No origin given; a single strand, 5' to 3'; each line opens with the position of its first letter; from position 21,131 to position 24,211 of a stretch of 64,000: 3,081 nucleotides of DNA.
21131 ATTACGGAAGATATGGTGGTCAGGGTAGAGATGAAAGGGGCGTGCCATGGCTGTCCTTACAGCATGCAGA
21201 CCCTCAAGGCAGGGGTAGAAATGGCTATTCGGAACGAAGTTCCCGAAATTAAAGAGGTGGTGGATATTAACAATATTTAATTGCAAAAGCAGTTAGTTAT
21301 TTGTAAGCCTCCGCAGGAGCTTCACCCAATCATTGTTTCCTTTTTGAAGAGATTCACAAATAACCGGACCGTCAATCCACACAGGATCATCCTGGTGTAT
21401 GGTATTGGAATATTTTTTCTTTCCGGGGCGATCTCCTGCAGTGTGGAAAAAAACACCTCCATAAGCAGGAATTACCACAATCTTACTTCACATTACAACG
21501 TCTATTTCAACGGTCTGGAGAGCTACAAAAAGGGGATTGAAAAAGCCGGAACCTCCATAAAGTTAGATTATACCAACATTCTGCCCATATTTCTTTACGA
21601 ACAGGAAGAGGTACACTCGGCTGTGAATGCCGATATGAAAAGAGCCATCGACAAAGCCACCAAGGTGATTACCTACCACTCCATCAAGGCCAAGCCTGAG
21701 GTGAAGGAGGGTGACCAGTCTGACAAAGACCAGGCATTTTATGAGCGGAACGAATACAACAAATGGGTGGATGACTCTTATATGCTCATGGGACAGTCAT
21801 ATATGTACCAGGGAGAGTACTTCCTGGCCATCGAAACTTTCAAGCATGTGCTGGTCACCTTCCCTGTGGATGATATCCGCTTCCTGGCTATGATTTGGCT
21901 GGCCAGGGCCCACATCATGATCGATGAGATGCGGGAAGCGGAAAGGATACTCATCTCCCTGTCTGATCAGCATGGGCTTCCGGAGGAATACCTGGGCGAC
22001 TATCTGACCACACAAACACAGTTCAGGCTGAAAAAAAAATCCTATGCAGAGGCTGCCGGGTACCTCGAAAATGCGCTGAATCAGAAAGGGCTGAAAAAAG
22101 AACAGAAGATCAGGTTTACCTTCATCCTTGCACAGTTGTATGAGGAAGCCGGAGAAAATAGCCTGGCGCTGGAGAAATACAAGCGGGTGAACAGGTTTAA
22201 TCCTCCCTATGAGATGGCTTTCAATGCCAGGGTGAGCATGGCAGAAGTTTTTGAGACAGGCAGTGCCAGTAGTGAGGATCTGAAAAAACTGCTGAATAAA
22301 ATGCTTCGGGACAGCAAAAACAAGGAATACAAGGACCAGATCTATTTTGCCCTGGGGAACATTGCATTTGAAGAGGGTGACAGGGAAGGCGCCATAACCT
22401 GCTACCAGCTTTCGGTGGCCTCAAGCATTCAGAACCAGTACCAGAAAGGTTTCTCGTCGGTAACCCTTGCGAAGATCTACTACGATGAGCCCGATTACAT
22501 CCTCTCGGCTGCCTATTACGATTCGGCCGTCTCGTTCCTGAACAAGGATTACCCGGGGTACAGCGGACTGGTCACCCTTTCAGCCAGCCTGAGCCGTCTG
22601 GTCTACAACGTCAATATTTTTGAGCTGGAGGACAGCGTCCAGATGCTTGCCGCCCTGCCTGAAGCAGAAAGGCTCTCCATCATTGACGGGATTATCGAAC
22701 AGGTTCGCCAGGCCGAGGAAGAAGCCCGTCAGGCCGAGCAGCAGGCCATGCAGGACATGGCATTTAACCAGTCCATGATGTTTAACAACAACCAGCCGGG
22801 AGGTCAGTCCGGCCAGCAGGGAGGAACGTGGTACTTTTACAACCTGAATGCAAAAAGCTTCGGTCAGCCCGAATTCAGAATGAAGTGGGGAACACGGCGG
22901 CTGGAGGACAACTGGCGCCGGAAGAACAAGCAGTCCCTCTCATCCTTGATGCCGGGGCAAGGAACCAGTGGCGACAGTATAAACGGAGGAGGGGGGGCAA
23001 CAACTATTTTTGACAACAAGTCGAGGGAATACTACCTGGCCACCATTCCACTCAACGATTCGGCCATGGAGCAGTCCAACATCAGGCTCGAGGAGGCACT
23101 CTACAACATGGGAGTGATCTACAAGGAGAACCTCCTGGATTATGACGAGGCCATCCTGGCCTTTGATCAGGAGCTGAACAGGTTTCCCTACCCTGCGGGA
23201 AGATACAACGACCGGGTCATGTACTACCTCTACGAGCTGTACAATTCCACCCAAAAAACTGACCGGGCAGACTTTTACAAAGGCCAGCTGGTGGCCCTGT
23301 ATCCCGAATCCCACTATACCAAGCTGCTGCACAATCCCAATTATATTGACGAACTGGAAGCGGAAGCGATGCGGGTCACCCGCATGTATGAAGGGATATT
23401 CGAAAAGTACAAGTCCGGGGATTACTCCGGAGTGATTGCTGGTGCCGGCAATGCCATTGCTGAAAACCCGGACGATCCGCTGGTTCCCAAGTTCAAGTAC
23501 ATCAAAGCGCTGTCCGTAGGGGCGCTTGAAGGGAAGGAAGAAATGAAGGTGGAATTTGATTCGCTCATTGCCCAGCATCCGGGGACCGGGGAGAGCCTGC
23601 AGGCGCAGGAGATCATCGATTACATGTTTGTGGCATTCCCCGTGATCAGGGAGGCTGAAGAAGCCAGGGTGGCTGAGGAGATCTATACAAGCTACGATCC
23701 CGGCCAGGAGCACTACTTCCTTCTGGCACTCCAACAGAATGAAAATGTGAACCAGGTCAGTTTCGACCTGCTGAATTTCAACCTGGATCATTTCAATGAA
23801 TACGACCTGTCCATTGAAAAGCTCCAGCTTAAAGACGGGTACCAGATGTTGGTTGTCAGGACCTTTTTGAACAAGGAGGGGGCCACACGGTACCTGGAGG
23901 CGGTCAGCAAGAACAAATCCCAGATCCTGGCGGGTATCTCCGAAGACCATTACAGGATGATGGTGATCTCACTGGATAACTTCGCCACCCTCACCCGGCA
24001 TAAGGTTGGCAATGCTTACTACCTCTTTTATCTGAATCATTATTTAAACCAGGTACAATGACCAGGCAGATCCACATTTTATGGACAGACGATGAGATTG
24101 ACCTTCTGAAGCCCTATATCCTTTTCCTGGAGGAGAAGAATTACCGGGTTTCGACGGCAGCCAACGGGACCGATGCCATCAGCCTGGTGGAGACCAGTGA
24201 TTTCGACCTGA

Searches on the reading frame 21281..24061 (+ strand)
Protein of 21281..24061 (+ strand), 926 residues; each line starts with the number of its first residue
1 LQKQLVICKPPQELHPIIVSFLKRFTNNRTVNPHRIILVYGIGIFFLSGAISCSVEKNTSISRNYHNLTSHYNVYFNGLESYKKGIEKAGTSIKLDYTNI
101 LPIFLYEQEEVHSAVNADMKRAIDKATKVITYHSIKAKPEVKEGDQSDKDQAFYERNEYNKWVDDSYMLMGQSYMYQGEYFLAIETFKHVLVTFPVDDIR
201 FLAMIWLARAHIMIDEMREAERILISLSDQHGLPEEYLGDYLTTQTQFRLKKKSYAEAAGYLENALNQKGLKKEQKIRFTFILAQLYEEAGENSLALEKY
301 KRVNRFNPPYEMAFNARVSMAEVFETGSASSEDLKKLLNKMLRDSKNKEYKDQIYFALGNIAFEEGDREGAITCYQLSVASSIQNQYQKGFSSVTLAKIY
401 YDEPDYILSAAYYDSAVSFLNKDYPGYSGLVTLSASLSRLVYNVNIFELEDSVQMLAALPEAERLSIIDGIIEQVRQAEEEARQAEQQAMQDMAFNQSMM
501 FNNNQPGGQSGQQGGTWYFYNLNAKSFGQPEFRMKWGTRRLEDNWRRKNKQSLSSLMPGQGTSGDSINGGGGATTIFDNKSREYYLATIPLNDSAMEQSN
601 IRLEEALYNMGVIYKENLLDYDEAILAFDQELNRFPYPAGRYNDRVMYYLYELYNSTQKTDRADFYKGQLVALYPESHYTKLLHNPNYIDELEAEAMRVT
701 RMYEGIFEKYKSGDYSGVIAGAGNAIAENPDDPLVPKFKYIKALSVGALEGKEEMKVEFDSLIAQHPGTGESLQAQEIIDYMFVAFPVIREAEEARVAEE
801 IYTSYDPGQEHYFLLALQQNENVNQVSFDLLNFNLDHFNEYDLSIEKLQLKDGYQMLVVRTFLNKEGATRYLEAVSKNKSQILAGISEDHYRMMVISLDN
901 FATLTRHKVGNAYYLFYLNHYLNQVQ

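Call 75: search_protein_families(library=pfam, max_evalue=0.00001, proteins=[window:21281-24061:+])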
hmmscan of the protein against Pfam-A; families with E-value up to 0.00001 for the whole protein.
window:21281-24061:+ (926 aa): 2 families
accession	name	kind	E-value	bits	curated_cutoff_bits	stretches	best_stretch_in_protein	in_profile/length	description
PF07719.23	TPR_2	-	2.9e-10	39.9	27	0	354-378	3-27/34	Tetratricopeptide repeat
PF13174.12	TPR_6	-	3.2e-10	40.4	26.3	0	605-636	1-31/33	Tetratricopeptide repeat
